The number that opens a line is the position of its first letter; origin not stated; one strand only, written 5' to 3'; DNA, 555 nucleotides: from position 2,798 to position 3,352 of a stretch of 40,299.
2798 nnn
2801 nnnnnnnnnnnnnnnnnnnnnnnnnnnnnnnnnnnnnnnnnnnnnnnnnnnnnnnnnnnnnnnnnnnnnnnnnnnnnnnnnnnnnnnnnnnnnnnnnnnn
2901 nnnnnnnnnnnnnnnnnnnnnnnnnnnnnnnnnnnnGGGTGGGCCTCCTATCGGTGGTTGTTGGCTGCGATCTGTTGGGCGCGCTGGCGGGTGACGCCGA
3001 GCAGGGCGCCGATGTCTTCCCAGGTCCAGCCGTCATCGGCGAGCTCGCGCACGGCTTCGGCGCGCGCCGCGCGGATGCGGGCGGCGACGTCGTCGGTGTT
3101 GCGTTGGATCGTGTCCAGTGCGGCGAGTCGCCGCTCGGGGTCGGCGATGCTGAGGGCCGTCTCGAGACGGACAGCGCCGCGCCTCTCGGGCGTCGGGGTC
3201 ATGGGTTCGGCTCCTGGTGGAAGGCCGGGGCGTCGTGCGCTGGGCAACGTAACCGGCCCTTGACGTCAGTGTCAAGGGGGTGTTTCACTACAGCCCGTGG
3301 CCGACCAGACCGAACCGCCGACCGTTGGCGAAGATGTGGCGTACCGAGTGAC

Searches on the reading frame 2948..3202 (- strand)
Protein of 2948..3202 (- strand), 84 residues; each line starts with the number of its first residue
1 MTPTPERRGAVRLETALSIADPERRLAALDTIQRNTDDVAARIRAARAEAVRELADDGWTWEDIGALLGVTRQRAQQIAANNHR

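Call 39: search_protein_families(library=pfam, proteins=[window:2948-3202:-], max_evalue=0.01)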
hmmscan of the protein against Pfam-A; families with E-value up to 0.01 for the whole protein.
window:2948-3202:- (84 aa): 3 families
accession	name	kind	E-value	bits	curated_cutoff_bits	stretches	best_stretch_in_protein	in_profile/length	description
PF13384.12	HTH_23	-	4.2e-06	26.8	24.6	1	46-78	6-37/50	Homeodomain-like domain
PF13518.12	HTH_28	-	0.00014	22.3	25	1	47-78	2-32/52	Helix-turn-helix domain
PF04545.22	Sigma70_r4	-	0.006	16.5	24.1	0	56-78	18-40/50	Sigma-70, region 4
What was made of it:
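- On Activator-dependent phage late promoters (working analogy for the GRTCC box): The HTH gene 2948-3202, downstream of the early promoter, is only a guess (call 39).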
